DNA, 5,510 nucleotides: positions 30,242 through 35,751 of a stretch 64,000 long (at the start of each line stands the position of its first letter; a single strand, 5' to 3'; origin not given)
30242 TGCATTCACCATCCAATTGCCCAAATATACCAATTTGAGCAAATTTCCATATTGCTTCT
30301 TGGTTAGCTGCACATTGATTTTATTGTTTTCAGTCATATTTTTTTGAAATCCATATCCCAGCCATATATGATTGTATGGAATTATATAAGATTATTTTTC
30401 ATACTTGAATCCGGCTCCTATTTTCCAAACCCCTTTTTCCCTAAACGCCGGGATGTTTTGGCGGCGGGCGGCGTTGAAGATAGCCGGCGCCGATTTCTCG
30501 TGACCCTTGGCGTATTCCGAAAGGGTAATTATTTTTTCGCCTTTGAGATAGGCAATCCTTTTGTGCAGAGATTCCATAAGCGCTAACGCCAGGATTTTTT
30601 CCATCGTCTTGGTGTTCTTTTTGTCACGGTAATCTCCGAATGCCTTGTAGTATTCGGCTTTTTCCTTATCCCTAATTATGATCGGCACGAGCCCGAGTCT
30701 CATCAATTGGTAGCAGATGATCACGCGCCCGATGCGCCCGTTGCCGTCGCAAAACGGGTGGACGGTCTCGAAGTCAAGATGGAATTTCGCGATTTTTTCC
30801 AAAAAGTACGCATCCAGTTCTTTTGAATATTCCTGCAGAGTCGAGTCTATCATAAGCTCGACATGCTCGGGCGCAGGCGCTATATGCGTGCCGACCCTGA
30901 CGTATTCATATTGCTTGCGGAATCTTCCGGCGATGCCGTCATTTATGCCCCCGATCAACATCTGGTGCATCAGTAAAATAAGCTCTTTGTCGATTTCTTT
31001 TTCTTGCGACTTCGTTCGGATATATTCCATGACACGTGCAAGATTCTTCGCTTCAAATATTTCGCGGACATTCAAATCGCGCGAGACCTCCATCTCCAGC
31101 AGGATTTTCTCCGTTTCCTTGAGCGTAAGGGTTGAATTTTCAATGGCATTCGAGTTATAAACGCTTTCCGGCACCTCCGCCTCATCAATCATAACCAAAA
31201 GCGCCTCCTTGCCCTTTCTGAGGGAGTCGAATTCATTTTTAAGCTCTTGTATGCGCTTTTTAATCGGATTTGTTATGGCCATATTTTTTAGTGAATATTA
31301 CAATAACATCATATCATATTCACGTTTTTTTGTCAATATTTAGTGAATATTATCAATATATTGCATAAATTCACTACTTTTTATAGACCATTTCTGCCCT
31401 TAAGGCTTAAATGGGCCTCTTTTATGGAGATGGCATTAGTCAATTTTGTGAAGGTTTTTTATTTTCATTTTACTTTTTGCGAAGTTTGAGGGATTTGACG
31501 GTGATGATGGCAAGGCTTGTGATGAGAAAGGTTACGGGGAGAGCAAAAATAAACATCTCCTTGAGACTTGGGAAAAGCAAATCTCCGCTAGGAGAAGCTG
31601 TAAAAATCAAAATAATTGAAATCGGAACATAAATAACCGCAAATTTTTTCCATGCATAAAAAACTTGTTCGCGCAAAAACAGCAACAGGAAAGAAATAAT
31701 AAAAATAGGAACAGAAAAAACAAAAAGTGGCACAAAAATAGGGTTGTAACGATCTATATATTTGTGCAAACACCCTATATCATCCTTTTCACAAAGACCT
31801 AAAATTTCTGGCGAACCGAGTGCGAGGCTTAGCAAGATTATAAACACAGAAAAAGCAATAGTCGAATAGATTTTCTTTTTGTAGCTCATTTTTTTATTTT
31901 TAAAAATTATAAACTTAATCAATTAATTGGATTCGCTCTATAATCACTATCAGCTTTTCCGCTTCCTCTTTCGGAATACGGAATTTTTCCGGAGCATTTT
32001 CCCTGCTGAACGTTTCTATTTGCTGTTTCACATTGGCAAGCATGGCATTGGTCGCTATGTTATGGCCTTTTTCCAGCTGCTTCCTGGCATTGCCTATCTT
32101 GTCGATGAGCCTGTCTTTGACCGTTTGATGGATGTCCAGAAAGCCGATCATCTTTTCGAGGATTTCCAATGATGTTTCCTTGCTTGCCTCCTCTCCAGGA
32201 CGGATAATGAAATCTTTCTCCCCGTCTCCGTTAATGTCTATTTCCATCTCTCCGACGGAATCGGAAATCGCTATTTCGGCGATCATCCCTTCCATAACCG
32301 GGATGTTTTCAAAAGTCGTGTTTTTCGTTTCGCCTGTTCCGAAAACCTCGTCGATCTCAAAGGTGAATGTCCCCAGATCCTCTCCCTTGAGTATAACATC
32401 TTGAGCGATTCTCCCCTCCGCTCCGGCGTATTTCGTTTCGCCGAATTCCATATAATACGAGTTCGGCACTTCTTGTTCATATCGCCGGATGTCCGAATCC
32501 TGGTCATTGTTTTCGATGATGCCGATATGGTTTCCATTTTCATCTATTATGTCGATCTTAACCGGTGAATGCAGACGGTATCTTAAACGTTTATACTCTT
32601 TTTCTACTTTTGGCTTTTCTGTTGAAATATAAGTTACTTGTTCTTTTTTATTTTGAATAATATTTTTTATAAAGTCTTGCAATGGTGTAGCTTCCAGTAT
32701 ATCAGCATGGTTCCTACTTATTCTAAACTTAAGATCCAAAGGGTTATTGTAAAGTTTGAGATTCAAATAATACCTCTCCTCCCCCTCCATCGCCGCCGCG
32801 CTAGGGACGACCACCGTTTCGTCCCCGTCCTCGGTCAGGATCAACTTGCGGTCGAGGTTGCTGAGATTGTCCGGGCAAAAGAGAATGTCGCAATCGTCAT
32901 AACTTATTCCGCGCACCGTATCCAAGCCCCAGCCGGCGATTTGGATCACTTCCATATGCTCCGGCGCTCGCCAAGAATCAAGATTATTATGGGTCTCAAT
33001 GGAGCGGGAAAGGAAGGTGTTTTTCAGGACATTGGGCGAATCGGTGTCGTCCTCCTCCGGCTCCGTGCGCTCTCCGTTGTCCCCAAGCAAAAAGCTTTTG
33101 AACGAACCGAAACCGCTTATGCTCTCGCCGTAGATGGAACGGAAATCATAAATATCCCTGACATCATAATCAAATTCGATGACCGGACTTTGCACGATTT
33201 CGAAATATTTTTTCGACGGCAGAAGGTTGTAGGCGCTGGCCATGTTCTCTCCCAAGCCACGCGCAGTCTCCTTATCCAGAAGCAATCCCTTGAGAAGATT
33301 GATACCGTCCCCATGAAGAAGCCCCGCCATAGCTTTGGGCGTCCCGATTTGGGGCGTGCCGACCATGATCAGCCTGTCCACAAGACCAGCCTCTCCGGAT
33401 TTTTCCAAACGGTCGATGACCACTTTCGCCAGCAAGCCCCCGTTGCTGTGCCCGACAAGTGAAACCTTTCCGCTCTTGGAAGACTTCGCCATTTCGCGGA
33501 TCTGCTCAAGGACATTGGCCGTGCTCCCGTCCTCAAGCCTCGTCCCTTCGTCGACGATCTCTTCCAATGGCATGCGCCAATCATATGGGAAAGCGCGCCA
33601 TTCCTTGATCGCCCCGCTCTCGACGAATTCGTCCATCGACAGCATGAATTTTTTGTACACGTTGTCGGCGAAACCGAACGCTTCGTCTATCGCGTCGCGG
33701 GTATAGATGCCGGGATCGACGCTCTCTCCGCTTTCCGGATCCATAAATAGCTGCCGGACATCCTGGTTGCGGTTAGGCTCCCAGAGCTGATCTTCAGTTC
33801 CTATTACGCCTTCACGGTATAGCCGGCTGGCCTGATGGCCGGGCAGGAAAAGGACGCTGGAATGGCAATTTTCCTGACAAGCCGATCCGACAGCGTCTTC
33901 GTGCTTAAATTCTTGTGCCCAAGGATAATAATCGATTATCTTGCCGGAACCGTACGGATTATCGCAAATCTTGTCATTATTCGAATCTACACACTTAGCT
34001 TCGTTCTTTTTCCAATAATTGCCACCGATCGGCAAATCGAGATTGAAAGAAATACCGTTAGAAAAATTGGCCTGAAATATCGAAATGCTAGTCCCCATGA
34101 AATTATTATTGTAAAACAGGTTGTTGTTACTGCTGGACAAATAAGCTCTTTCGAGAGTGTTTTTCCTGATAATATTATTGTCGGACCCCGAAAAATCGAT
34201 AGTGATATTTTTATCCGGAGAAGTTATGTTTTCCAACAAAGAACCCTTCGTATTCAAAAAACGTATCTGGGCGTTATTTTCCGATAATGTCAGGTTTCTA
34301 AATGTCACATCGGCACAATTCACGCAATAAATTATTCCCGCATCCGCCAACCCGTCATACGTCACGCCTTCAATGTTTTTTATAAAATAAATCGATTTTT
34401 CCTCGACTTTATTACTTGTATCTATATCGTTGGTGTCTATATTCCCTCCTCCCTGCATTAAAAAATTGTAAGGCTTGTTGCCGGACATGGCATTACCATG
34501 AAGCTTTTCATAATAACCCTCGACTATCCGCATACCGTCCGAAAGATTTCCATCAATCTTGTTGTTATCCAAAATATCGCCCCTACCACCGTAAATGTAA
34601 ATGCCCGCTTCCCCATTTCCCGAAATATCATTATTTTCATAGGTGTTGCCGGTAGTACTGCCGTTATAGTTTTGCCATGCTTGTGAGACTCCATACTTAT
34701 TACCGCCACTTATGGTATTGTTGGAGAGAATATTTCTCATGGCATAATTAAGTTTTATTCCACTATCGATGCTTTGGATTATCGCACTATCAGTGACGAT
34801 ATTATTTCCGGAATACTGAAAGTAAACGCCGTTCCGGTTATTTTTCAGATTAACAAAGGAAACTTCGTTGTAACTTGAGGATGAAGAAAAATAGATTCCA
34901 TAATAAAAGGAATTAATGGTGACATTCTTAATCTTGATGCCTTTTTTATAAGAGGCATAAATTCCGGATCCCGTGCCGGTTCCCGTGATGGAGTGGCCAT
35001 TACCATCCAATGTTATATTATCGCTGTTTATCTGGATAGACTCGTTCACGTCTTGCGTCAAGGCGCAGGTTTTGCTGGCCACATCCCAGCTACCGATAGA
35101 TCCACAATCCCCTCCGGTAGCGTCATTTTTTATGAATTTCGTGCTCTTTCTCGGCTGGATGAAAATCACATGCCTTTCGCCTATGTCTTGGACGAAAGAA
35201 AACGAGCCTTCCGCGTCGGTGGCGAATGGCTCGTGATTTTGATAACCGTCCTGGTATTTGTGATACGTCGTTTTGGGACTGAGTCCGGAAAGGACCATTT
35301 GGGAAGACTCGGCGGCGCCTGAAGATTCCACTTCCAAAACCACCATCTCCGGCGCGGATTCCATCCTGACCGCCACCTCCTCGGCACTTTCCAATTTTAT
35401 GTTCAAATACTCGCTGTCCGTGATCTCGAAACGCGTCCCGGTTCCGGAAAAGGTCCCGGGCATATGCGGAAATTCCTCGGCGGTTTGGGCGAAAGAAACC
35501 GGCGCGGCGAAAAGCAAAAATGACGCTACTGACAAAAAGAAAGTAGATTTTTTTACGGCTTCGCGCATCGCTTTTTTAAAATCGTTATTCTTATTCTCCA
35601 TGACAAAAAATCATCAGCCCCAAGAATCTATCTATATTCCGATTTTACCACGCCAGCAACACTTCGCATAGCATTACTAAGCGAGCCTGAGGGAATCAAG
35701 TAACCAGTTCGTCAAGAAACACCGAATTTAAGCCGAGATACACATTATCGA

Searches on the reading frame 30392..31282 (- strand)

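Call 13: search_protein_families(library=pfam, proteins=[window:30392-31282:-], max_evalue=0.01)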
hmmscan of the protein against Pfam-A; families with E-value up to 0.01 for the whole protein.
window:30392-31282:- (296 aa): 2 families
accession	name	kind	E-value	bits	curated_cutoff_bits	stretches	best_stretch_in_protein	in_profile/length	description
PF02661.23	Fic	-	1.6e-19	71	24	1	97-193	2-93/93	Fic/DOC family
PF02115.23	Rho_GDI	-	0.001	19.2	26.5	1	9-77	25-95/193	RHO protein GDP dissociation inhibitor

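Call 96: search_protein_families(library=padloc, proteins=[window:30392-31282:-], max_evalue=0.00001)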
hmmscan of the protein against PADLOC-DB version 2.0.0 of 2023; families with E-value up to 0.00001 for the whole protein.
window:30392-31282:- (296 aa): 9 families
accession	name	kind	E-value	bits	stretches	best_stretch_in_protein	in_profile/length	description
PDLC04836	PDC-S04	-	7.7e-39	131.3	1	41-226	30-218/244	-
PDLC04837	PDC-S04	-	3.4e-36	122.7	1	39-232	28-221/234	-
PDLC04840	PDC-S04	-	1.1e-33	114.8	1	41-233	16-210/227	-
PDLC03963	SoFic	-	8.3e-28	95.8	1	41-234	61-259/361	-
PDLC04839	PDC-S04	-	8e-14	49.8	1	74-235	35-202/205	-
PDLC04966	PDC-S24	-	3.5e-10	37.3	1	78-200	213-343/497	-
PDLC04838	PDC-S04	-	2.8e-08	31.8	1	76-236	42-203/209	-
PDLC04841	PDC-S04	-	1e-07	29.9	1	105-248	148-281/292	-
PDLC04842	PDC-S04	-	1.7e-06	25.9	1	143-248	81-183/202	-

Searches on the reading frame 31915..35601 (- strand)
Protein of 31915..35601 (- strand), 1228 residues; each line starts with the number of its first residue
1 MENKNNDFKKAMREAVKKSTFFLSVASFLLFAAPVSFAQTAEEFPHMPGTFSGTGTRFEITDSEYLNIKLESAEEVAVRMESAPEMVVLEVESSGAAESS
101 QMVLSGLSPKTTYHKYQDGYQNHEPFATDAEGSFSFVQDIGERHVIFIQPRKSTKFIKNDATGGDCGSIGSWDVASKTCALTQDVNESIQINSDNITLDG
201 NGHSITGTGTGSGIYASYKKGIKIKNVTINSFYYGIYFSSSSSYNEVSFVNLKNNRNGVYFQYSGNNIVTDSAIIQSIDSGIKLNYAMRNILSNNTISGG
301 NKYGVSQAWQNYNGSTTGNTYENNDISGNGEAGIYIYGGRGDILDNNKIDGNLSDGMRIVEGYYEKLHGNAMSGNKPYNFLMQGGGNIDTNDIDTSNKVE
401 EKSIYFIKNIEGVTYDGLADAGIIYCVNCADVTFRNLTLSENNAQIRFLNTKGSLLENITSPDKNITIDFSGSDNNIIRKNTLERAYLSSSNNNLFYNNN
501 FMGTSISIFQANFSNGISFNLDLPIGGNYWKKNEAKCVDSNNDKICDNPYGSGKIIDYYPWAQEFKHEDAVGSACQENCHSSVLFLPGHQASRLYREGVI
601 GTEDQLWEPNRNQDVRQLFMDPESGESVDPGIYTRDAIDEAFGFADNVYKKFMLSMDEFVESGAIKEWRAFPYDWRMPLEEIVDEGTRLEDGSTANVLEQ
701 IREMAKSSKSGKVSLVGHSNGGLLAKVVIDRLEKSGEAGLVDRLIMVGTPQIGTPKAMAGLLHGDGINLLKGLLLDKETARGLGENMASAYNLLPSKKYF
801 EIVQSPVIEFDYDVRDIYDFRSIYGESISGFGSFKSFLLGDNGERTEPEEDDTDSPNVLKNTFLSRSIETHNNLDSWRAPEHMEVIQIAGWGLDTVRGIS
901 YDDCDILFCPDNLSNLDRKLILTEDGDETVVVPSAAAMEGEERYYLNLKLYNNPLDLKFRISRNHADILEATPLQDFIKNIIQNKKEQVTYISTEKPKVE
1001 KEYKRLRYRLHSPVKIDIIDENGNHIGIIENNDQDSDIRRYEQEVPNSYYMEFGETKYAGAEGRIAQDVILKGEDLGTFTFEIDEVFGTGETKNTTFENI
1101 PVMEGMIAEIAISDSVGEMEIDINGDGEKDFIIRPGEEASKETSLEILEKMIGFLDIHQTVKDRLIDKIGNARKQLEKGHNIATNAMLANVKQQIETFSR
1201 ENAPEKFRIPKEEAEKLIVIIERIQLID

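Call 13: search_protein_families(library=pfam, proteins=[window:31915-35601:-], max_evalue=0.01)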
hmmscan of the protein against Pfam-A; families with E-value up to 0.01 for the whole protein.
window:31915-35601:- (1228 aa): 8 families
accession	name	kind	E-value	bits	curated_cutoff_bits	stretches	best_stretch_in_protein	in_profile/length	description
PF02450.21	LCAT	-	3.3e-18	66.5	21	1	644-935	61-356/392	Lecithin:cholesterol acyltransferase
PF05048.19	NosD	-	4.7e-18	65.9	23.6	1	200-376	14-173/212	Periplasmic copper-binding protein (NosD)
PF13229.12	Beta_helix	-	1.2e-17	64.4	25.9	2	201-306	14-119/158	Right handed beta helix region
PF02089.21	Palm_thioest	-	1.9e-05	25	26.8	1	689-757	46-116/254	Palmitoyl protein thioesterase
PF05057.20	DUF676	-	4.5e-05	23.5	20.3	1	694-737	59-104/217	Putative serine esterase (DUF676)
PF24096.1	DUF7379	-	0.00017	22.1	33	1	696-757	56-118/191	Domain of unknown function (DUF7379)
PF07819.20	PGAP1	-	0.00095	19.4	24.3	1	698-755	76-133/233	PGAP1-like alpha/beta domain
PF01764.32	Lipase_3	-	0.0064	16.8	22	0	695-754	47-107/140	Lipase (class 3)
